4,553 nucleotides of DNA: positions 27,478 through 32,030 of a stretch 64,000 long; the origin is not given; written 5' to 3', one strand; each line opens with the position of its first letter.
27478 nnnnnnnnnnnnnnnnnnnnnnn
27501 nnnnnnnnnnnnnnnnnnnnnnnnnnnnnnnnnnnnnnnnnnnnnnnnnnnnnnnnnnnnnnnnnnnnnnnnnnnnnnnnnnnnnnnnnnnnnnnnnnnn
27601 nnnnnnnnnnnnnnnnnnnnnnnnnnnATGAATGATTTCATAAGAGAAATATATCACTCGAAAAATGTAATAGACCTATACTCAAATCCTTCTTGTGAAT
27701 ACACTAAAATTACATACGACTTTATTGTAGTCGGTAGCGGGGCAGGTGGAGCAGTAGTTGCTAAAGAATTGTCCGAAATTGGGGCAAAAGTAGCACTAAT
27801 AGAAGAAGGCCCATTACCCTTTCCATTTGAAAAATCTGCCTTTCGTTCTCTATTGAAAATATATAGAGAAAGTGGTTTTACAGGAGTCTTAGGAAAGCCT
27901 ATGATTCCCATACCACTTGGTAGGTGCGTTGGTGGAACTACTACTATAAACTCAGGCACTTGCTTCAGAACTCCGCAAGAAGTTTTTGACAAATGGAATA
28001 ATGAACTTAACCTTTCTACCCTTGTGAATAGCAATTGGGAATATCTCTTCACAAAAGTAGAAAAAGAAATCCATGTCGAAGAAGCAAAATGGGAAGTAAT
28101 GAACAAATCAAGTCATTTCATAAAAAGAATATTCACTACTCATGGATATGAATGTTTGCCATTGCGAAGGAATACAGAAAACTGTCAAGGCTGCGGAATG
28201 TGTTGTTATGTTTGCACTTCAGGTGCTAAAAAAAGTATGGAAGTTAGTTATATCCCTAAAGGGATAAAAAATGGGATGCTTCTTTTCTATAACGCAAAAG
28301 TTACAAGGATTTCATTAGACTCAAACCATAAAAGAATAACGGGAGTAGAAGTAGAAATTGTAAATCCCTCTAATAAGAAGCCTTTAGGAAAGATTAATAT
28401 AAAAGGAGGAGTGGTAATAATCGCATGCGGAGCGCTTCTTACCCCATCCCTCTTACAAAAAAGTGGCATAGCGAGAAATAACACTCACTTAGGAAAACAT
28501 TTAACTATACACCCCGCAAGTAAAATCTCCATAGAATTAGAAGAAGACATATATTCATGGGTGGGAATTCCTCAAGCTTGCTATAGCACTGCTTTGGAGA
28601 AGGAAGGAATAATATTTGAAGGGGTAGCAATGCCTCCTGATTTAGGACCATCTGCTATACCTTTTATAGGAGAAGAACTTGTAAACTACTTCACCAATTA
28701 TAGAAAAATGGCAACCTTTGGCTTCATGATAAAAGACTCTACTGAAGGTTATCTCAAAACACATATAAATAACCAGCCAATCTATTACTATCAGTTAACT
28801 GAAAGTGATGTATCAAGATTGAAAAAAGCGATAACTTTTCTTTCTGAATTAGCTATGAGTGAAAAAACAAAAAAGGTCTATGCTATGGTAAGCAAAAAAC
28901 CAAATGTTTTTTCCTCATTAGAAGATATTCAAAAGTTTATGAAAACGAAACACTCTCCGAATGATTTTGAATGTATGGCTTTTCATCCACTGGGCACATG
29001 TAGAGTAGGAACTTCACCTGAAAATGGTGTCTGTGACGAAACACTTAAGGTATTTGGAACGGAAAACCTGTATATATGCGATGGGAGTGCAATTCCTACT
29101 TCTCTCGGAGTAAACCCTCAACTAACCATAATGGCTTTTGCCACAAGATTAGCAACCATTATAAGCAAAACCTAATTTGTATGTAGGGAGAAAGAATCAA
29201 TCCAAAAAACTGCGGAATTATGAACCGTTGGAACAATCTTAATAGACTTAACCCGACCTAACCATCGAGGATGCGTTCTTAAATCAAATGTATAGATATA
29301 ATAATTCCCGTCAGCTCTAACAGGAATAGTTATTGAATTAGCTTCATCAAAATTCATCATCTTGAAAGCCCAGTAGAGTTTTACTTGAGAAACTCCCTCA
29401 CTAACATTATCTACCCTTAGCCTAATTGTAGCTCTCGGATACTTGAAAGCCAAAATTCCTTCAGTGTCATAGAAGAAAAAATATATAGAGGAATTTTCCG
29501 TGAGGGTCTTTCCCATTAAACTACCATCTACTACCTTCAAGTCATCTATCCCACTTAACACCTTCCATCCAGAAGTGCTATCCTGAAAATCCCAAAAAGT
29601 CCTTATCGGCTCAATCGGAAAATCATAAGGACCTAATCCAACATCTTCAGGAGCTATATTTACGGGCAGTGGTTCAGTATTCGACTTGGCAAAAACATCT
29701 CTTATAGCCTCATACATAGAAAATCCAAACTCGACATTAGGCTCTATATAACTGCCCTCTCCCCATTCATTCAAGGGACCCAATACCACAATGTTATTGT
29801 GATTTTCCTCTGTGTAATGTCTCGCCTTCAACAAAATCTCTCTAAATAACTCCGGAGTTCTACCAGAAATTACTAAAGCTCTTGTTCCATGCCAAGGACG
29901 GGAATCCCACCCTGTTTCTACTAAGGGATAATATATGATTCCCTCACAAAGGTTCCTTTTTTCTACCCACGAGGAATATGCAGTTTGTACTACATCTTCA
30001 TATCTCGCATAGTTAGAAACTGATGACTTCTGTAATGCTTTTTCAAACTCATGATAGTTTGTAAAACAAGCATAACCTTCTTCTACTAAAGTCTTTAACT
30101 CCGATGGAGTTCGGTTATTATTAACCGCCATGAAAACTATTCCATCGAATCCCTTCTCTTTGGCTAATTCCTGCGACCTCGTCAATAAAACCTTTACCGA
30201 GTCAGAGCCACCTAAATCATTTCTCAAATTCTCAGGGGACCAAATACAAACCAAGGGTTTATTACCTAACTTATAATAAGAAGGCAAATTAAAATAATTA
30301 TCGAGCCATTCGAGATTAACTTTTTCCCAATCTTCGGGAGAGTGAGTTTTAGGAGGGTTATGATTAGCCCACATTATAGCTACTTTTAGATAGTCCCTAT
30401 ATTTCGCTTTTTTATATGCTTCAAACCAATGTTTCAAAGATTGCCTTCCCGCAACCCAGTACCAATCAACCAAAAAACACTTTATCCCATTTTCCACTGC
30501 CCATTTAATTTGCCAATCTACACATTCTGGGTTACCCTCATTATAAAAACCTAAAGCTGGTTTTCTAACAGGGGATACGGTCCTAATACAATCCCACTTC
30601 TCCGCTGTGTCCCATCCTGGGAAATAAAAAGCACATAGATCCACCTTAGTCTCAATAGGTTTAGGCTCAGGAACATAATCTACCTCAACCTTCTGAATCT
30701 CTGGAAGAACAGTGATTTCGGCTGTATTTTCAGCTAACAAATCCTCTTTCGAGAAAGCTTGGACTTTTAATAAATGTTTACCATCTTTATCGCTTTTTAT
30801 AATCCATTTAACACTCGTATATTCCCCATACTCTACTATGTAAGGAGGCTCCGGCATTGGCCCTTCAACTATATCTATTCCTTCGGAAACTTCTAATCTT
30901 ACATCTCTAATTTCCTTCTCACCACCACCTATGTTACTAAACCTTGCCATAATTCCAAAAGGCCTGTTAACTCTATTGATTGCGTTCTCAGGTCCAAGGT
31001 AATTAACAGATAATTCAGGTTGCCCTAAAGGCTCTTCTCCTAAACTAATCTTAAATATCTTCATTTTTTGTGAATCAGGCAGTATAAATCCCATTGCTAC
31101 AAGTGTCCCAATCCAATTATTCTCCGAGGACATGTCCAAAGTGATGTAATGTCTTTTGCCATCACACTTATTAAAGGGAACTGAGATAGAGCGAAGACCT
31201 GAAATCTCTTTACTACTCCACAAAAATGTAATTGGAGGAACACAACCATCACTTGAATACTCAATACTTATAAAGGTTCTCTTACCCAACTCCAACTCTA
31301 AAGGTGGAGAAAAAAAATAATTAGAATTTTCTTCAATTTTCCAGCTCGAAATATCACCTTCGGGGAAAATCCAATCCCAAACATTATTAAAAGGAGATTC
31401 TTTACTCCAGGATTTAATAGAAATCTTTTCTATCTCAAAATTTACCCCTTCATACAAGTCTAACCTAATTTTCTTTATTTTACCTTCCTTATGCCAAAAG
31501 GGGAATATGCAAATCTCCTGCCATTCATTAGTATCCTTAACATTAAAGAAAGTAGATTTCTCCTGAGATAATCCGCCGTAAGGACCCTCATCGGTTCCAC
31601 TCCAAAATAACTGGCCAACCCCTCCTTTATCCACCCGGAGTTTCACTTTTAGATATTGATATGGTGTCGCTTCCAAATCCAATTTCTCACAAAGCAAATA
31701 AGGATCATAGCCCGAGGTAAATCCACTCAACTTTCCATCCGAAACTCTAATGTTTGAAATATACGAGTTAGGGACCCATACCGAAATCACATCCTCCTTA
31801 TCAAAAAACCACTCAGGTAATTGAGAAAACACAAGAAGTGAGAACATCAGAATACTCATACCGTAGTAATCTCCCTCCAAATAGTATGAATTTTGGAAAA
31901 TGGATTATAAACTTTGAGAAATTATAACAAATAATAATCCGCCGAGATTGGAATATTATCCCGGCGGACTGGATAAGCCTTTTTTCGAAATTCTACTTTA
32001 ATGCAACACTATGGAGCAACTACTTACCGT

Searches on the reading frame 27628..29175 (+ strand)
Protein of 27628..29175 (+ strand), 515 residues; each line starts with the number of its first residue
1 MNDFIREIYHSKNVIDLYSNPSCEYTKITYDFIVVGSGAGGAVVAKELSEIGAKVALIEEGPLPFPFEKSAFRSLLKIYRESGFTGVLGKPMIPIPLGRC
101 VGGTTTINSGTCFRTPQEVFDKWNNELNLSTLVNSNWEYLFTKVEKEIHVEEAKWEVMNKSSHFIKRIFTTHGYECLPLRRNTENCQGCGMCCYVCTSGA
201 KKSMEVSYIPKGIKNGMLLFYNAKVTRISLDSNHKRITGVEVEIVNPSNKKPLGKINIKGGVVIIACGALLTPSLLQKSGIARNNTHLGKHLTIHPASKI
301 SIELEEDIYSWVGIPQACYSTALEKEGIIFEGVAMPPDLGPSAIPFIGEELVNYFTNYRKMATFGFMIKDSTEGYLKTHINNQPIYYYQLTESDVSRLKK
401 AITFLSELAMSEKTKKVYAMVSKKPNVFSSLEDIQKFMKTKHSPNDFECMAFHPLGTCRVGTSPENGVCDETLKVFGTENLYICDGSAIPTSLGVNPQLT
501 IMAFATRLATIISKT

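Call 11: search_protein_families(library=pfam, proteins=[window:27628-29175:+], max_evalue=0.001)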
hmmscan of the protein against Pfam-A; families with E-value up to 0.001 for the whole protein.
window:27628-29175:+ (515 aa): 7 families
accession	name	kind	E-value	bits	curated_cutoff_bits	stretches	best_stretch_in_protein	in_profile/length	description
PF00732.25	GMC_oxred_N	-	1.3e-46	159.6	23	1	77-297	3-218/218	GMC oxidoreductase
PF05199.19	GMC_oxred_C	-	1.3e-24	87.8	24.6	1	386-505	22-139/139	GMC oxidoreductase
PF01266.30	DAO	-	1.1e-05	25.5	27.9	0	31-63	1-33/353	FAD dependent oxidoreductase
PF07992.20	Pyr_redox_2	-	2.1e-05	24.6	26.1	0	30-62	1-34/291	Pyridine nucleotide-disulphide oxidoreductase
PF00070.33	Pyr_redox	-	0.00015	22.6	22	0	33-85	3-56/82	Pyridine nucleotide-disulphide oxidoreductase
PF13450.12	NAD_binding_8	-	0.00054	20.6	21.9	0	34-62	1-29/68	NAD(P)-binding Rossmann-like domain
PF00890.30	FAD_binding_2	-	0.00075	19.2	20.4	0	31-62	1-32/414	FAD binding domain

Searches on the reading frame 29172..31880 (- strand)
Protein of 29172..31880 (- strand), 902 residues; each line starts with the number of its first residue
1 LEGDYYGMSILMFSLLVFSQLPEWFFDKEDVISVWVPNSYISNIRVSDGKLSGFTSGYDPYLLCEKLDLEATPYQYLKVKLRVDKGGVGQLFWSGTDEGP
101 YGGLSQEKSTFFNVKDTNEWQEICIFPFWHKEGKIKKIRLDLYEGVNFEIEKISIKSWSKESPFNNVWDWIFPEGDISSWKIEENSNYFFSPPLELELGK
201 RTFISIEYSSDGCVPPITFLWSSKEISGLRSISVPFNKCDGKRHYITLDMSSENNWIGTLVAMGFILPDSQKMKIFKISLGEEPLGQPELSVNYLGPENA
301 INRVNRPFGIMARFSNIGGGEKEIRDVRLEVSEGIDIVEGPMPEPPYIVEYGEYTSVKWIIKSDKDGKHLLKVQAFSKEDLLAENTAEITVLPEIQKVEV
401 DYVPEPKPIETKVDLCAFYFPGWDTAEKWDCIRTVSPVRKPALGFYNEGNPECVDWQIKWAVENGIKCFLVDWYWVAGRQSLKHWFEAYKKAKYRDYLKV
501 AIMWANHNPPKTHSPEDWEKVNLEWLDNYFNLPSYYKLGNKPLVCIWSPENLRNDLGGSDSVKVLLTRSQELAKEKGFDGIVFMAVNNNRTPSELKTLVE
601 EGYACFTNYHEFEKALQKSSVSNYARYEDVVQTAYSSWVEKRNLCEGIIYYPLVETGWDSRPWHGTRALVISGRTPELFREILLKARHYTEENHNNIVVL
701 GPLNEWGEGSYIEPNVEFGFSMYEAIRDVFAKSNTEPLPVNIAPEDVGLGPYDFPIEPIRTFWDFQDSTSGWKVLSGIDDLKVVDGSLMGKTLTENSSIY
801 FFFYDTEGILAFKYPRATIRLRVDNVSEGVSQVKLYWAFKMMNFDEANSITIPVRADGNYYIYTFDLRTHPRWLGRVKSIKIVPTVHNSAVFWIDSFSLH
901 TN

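Call 11: search_protein_families(library=pfam, proteins=[window:29172-31880:-], max_evalue=0.001)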
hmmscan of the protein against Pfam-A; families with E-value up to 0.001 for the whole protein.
window:29172-31880:- (902 aa): 1 family
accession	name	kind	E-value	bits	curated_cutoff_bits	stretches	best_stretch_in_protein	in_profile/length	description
PF14307.12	Glyco_tran_WbsX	-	9.3e-30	104.7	25.1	1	441-725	45-349/350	Glycosyltransferase WbsX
